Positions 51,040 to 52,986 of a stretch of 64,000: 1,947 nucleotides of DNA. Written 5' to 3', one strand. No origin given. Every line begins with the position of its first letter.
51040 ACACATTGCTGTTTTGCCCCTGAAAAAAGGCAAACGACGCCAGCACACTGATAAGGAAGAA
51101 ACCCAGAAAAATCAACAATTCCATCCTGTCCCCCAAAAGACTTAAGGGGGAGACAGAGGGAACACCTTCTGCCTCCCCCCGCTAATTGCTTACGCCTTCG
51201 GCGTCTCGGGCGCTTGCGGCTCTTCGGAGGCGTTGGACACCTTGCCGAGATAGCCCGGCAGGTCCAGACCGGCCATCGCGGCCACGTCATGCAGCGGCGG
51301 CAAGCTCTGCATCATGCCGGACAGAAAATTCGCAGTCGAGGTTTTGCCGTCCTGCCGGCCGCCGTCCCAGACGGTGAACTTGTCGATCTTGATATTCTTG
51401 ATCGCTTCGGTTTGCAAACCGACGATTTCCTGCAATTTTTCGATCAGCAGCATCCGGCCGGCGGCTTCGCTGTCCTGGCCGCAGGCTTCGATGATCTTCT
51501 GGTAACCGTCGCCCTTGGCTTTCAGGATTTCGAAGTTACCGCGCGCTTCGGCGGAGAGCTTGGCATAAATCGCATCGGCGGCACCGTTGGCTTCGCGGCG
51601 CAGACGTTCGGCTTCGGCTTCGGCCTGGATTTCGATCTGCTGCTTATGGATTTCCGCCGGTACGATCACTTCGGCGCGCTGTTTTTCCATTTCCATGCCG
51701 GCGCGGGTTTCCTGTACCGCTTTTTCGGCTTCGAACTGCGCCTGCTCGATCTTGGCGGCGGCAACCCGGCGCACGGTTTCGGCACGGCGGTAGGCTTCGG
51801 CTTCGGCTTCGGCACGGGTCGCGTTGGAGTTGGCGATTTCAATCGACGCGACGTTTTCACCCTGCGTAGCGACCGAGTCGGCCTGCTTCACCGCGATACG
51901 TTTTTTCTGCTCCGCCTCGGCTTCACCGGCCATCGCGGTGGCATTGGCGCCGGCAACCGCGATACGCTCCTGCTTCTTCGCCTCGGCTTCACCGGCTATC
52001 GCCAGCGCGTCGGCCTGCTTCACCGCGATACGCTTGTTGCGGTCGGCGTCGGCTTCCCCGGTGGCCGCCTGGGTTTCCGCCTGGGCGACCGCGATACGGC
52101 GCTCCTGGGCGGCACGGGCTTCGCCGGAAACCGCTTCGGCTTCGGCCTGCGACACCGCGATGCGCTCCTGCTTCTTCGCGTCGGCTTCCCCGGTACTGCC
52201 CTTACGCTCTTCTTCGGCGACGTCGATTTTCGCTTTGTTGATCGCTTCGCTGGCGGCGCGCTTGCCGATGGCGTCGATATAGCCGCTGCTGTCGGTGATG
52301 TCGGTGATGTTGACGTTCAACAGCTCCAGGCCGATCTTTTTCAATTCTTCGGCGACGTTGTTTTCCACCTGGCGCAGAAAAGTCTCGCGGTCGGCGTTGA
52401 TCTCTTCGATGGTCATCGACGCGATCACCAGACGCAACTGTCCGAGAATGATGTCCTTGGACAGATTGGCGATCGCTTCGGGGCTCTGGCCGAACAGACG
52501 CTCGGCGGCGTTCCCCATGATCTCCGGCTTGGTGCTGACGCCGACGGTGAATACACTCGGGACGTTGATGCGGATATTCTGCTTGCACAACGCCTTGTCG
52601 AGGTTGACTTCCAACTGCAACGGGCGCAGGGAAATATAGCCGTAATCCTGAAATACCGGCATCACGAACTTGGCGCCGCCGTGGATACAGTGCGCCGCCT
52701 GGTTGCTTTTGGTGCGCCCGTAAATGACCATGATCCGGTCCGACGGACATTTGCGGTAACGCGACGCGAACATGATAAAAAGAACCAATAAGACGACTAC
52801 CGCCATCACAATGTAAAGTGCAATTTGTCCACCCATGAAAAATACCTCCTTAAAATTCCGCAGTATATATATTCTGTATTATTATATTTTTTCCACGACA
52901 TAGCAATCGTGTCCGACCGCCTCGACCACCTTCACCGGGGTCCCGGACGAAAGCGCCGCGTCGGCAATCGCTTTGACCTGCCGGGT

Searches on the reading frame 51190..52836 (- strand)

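Call 9: search_protein_families(library=pfam, proteins=[window:51190-52836:-], max_evalue=0.001)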
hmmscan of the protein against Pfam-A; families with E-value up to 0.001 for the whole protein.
window:51190-52836:- (548 aa): 1 family
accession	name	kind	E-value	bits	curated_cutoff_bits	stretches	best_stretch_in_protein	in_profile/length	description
PF01145.31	Band_7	-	4.8e-27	95.6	23.6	1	32-210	5-175/176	SPFH domain / Band 7 family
